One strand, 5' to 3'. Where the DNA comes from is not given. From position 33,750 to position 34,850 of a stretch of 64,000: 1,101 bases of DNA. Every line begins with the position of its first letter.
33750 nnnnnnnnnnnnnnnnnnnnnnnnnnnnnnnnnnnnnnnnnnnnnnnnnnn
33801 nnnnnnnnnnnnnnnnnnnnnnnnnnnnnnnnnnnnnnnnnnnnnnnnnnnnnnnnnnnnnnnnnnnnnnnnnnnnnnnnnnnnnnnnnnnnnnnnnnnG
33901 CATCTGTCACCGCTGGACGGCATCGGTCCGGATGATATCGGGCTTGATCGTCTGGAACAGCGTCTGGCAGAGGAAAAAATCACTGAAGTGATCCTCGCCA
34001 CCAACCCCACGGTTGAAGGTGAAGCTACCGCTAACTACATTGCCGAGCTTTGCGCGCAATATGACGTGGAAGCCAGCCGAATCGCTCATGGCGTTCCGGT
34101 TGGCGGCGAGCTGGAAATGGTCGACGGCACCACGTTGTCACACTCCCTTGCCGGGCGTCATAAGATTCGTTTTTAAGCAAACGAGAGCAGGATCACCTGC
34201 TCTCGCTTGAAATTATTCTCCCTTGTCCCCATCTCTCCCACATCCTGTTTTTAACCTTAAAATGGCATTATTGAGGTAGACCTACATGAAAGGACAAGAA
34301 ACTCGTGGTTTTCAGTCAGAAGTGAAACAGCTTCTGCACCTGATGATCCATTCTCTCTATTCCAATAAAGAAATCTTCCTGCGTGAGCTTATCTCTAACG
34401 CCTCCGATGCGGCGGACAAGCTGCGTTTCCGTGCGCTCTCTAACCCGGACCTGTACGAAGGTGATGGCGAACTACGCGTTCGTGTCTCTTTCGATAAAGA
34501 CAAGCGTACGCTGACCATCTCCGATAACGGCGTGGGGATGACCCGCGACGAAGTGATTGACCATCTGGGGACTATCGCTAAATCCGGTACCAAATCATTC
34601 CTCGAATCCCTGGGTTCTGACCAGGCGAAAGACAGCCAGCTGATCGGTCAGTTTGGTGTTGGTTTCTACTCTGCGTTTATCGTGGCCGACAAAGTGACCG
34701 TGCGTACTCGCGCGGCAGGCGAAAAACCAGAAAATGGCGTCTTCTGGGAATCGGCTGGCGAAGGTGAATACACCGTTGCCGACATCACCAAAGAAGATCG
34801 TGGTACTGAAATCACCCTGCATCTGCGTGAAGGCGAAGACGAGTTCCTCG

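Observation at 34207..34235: Canonical sigma32 heat-shock promoter directly upstream of htpG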

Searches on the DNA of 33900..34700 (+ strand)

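Call 3: search_dna_similar(query=window:33900-34700:+, collection=ecoli_genomes, mode=near, max_rows=8)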
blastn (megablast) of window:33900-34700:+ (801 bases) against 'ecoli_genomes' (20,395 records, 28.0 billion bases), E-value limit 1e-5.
Records with a match: 5425; places in all: 5426; records where one place covers at least 80% of the query: 5424.
Genomes with a match: 5425 of 5426; with a place that covers at least 80% of the query: 5424. Places per genome that has any: lowest 1, median 1, highest 2. On chromosomes: 5424 places; on plasmids: 2.
Best place of each record, by identity: >=99% 1363; 95-99% 4062.
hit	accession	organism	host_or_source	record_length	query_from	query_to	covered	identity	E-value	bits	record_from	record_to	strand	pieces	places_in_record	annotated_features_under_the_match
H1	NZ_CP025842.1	Escherichia coli strain 720632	Homo sapiens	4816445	1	801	100%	100.0%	0e+0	1480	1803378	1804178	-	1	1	htpG: molecular chaperone HtpG | recR: recombination mediator RecR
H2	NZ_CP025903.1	Escherichia coli strain 300709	Homo sapiens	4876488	1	801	100%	100.0%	0e+0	1480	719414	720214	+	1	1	htpG: molecular chaperone HtpG | recR: recombination mediator RecR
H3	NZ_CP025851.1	Escherichia coli strain 510016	Homo sapiens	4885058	1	801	100%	100.0%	0e+0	1480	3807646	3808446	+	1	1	htpG: molecular chaperone HtpG | recR: recombination mediator RecR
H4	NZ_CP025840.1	Escherichia coli strain 214-4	Homo sapiens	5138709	1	801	100%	100.0%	0e+0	1480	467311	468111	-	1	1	htpG: molecular chaperone HtpG | recR: recombination mediator RecR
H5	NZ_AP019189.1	Escherichia coli strain M217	Homo sapiens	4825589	1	801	100%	100.0%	0e+0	1480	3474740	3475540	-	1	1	htpG: molecular chaperone HtpG | recR: recombination mediator RecR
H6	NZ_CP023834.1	Escherichia coli strain 4/2-1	Homo sapiens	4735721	1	801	100%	100.0%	0e+0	1480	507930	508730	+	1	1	htpG: molecular chaperone HtpG | recR: recombination mediator RecR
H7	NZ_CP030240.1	Escherichia coli strain ER1709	-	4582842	1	801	100%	100.0%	0e+0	1480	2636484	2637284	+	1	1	htpG: molecular chaperone HtpG | recR: recombination mediator RecR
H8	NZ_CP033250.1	Escherichia coli strain ECCHD184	chicken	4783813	1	801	100%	100.0%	0e+0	1480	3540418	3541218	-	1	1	htpG: molecular chaperone HtpG | recR: recombination mediator RecR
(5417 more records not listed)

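Call 6: get_annotated_region(hit=H7, flank=3500)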
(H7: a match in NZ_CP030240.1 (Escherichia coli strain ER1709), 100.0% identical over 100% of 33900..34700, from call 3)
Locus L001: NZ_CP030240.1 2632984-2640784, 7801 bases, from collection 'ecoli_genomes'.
description: Escherichia coli strain ER1709 chromosome, complete genome
organism: Escherichia coli strain ER1709 (NCBI taxid 562)
replicon: chromosome; assembly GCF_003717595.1
host: -; source: -; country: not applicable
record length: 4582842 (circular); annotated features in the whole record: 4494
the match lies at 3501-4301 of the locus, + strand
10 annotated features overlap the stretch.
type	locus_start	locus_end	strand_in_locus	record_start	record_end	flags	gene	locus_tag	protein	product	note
CDS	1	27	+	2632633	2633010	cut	ybaN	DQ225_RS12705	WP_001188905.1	DUF454 family protein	-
CDS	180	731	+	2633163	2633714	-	apt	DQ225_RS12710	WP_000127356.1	adenine phosphoribosyltransferase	-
CDS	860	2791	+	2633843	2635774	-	dnaX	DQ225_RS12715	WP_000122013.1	DNA polymerase III subunit gamma/tau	-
sequence_feature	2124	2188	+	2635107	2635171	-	dnaX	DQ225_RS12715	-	-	DnaX frameshifting element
CDS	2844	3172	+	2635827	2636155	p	ybaB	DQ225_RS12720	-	YbaB/EbfC family nucleoid-associated protein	frameshifted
CDS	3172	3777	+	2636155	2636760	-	recR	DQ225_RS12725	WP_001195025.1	recombination mediator RecR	-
CDS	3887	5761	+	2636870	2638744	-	htpG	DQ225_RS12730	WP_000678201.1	molecular chaperone HtpG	-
CDS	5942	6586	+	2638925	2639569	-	adk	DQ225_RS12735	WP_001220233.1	adenylate kinase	-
CDS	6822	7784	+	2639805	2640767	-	hemH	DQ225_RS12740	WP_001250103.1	ferrochelatase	-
CDS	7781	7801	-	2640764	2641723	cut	aes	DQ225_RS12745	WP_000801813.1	acetyl esterase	-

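Call 48: search_rna_families(source=window, start=34000, end=34450, threshold=evalue, max_evalue=1)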
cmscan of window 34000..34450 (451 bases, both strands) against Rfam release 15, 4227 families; matches with E-value up to 1: 0.
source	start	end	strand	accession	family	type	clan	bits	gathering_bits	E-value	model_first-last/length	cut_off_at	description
